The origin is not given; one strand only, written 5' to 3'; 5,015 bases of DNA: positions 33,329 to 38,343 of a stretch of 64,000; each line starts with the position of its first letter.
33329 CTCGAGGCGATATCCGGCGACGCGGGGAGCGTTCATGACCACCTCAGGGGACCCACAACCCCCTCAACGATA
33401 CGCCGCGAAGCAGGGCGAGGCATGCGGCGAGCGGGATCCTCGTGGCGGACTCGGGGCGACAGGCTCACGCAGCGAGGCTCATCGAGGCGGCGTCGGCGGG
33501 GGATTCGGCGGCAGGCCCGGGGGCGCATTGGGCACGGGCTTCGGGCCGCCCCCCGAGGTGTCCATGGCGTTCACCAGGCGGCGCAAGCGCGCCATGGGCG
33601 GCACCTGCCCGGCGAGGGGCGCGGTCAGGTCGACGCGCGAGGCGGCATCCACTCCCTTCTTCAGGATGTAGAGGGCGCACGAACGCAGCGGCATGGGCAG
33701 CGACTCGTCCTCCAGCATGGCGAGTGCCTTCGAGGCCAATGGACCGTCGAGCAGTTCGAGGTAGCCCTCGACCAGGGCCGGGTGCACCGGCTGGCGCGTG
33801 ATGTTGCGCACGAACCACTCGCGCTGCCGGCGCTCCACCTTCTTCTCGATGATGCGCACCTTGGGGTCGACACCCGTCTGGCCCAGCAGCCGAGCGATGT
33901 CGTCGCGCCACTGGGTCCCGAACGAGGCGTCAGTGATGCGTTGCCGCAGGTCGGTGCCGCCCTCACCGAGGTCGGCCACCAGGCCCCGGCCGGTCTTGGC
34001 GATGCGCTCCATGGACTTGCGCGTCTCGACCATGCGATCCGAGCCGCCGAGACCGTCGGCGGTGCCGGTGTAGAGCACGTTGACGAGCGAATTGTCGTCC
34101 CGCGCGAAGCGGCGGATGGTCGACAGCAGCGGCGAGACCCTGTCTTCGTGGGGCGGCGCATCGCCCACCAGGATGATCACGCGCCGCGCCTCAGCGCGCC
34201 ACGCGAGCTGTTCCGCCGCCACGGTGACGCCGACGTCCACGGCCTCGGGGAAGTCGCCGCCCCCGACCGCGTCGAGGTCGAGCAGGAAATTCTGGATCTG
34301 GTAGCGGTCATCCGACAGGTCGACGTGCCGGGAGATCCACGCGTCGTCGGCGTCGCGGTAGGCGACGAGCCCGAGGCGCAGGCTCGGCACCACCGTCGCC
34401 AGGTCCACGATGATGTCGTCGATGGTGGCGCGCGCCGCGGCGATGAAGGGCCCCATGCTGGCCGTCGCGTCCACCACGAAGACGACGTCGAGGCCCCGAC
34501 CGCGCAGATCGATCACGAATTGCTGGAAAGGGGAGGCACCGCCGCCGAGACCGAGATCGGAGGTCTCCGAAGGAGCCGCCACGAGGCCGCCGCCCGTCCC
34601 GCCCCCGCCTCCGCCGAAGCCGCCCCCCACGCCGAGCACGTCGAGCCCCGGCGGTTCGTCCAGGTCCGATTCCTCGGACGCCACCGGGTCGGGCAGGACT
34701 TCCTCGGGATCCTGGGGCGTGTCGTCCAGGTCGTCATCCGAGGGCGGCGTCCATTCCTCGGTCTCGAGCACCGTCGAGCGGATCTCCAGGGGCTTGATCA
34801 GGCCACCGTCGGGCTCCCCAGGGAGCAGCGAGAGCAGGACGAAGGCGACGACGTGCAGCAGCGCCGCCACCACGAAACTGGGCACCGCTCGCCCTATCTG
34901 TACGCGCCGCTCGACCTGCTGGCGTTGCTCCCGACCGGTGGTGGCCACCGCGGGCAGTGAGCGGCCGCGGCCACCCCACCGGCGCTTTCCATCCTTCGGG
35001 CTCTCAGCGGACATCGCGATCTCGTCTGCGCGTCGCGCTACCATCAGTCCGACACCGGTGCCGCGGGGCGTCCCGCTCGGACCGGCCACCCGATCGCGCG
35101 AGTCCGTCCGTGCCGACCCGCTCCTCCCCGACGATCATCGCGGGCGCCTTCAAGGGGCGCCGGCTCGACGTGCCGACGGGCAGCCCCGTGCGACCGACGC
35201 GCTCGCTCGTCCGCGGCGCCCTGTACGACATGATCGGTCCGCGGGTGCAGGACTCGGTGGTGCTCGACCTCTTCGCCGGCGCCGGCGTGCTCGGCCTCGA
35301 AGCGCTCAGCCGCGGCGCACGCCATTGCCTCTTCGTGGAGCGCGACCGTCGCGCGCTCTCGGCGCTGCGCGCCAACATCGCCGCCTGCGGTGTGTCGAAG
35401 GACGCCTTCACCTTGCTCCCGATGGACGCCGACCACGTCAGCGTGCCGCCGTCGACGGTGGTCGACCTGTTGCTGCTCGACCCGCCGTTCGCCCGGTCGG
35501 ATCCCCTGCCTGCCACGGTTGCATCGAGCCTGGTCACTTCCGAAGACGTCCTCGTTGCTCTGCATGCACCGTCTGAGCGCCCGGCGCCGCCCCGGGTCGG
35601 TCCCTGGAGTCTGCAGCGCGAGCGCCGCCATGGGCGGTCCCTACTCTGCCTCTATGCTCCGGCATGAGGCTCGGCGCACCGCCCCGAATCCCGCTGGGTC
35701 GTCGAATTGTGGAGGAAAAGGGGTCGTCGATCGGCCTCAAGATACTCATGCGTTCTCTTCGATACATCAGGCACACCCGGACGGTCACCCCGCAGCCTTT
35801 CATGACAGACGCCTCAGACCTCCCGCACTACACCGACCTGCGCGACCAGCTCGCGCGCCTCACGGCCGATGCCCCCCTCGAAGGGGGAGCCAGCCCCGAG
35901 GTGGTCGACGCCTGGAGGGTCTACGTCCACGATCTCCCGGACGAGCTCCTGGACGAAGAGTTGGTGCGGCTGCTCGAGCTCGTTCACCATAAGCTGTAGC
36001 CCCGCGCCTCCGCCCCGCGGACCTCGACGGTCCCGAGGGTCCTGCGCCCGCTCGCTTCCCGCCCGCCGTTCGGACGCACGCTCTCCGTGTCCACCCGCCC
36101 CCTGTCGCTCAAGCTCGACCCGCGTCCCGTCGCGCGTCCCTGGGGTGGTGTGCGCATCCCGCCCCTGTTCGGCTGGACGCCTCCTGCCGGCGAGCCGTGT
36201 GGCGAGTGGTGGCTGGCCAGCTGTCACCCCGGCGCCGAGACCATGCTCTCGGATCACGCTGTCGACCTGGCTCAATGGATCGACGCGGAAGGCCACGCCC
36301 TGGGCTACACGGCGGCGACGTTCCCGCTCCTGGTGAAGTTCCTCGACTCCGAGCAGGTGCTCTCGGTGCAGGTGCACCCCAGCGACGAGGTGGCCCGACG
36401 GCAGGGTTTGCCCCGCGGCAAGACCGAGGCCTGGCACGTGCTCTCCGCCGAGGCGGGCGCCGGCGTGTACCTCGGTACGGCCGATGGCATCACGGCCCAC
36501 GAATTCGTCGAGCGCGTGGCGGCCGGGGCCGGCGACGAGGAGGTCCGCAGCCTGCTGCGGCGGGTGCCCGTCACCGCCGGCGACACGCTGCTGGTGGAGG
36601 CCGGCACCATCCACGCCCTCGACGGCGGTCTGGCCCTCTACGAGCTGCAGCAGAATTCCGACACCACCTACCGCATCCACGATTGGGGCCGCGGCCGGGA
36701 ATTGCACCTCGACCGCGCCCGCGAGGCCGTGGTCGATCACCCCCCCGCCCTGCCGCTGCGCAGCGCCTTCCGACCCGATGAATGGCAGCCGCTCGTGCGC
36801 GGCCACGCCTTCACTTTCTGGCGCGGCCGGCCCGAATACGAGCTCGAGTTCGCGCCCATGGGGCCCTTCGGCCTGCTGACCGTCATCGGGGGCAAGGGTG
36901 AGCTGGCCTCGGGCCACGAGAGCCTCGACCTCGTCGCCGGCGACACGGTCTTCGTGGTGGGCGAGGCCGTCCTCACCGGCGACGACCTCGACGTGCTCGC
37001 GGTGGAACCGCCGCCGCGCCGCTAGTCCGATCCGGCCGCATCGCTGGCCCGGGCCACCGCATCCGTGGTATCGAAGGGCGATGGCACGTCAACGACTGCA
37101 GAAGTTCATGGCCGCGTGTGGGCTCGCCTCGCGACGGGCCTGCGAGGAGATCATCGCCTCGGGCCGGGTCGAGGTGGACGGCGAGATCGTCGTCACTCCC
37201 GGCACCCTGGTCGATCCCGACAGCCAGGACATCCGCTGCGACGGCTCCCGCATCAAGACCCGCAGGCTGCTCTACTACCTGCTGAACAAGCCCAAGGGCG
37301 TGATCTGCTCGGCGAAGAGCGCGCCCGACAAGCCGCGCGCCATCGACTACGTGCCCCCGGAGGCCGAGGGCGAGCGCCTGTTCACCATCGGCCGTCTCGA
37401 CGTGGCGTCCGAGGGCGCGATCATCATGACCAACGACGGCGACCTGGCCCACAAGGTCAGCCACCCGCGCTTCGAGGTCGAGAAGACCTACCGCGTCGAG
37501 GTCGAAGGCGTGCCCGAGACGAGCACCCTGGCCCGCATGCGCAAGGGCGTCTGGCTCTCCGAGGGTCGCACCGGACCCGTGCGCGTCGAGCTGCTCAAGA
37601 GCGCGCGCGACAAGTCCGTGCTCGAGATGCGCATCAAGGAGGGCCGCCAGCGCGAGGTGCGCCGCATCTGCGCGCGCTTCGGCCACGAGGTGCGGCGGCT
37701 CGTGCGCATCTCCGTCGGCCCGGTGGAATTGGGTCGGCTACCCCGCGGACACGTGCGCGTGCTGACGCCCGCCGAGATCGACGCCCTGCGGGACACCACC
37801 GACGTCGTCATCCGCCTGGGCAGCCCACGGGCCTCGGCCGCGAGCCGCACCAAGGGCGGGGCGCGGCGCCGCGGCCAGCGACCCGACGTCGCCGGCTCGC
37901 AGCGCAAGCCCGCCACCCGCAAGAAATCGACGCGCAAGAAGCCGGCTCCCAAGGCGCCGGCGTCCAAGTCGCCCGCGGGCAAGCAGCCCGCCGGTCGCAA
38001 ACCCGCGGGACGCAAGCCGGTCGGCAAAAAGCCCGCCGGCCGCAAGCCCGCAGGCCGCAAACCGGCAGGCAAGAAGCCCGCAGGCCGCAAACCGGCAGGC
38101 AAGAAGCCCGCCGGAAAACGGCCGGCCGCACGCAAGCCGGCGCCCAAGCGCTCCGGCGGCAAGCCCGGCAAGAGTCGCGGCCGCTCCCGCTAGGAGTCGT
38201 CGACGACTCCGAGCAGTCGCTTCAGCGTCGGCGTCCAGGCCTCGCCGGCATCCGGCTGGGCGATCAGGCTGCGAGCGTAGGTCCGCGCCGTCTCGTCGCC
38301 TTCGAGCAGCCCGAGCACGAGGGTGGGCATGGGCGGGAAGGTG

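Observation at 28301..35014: vWA membrane protein followed by a 1689-aa Ser/Thr-kinase-GAF-sigma54-activator-HTH fusion: possible undescribed signalling module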

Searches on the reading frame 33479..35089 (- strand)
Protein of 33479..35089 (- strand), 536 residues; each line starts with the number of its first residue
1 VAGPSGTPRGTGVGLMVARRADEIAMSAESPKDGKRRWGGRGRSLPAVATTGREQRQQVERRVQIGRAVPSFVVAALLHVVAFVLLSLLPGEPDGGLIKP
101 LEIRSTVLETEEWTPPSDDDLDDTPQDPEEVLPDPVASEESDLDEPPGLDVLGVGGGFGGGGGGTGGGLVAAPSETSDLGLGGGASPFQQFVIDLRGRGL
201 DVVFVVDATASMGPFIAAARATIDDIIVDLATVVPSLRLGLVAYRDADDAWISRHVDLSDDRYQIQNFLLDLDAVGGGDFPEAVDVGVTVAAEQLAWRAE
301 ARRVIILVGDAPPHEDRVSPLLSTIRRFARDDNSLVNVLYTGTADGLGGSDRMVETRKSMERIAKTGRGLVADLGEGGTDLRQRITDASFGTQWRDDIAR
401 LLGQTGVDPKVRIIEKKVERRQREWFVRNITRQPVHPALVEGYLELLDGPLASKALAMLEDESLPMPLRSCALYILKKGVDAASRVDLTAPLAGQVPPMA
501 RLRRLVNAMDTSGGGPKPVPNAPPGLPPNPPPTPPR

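Call 5: search_protein_families(library=pfam, proteins=[window:33479-35089:-], max_evalue=0.01)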
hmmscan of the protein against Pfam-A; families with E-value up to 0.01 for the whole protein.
window:33479-35089:- (536 aa): 3 families
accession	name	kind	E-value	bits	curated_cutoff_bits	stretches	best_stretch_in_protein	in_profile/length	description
PF25106.1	VWA_4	-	8.4e-10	38.9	27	1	202-371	2-164/169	von Willebrand factor A domain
PF13519.12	VWA_2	-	9.4e-07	29.9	27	1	202-311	1-106/107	von Willebrand factor type A domain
PF00092.34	VWA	-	3e-06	28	23.8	1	201-326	1-128/174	von Willebrand factor type A domain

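Call 6: search_protein_families(library=ncbifam, proteins=[window:33479-35089:-], max_evalue=0.01)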
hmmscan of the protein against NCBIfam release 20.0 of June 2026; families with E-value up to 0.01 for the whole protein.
window:33479-35089:- (536 aa): 0 families

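Call 40: find_related_loci(query=A2, collection=metagenome_contigs, flank=10000)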
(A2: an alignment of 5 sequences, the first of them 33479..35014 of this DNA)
Query A2 (511 aa) in metagenome_contigs; peptide patterns used: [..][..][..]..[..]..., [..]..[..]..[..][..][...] (x = any residue, [..] = any of these).
600 stretches matched a pattern (row limit reached: there are more); 249 encode a relative of the query (tblastn E <= 1e-3); the best 80 are kept; 80 distinct loci.
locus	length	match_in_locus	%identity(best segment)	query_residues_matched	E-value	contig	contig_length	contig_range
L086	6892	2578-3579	51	149-482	4e-97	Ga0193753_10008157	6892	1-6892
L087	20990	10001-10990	50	155-484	6e-95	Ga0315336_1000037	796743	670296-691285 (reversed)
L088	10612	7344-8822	39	30-503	6e-87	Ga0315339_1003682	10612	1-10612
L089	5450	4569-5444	47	18-294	1e-52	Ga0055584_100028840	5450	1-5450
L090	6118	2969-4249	33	47-463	2e-49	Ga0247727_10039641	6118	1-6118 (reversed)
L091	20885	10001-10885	35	105-377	7e-35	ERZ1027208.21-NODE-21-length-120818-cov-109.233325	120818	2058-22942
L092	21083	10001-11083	32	36-377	8e-34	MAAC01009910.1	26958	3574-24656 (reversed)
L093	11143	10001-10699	36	155-378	5e-34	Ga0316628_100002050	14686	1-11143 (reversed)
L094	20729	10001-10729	36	130-374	2e-32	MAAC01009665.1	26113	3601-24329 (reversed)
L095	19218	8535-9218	37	160-377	4e-32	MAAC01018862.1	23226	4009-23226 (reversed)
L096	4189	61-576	43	122-306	5e-31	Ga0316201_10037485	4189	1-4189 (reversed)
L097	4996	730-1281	39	118-310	9e-31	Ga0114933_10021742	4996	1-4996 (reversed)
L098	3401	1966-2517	39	118-310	8e-31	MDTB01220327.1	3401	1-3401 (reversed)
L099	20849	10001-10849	33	48-310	2e-30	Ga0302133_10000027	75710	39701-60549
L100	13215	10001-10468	44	156-310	2e-30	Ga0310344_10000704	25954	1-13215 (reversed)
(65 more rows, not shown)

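Call 71: search_protein_families(library=padloc, proteins=[window:33479-35014:-], max_evalue=0.01)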
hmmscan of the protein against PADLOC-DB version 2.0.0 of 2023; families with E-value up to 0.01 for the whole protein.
window:33479-35014:- (511 aa): 0 families

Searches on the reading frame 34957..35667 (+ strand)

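Call 8: search_protein_families(library=pfam, proteins=[window:34957-35667:+], max_evalue=0.001)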
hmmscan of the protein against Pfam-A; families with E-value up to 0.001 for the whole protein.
window:34957-35667:+ (236 aa): 2 families
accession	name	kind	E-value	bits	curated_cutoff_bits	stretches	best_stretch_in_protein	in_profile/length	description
PF03602.21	Cons_hypoth95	-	5.8e-40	137.3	24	1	60-233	3-181/182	Conserved hypothetical protein 95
PF05175.20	MTS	-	3.4e-07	30.5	23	1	99-194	32-124/170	Methyltransferase small domain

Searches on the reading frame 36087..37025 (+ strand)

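Call 8: search_protein_families(library=pfam, proteins=[window:36087-37025:+], max_evalue=0.001)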
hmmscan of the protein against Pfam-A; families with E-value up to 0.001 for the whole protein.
window:36087-37025:+ (312 aa): 1 family
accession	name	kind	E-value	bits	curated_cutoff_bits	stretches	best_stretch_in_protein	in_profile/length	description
PF20511.4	PMI_typeI_cat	-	6e-09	36.6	22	1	16-104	10-108/143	Phosphomannose isomerase type I, catalytic domain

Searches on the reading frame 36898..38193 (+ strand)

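Call 8: search_protein_families(library=pfam, proteins=[window:36898-38193:+], max_evalue=0.001)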
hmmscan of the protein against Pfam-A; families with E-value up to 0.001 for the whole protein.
window:36898-38193:+ (431 aa): 4 families
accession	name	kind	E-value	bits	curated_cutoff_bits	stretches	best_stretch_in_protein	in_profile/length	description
PF00849.27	PseudoU_synth_2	-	1.5e-23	84.2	26.8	1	126-259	2-151/152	RNA pseudouridylate synthase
PF01479.30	S4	-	4.7e-10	39.5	22.8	1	65-108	1-45/48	S4 domain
PF07382.16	HC2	-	1.7e-05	25.4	40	1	372-419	6-53/194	Histone H1-like nucleoprotein HC2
PF02095.21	Extensin_1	-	6.4e-05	23.3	105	1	337-415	8-86/171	Extensin-like protein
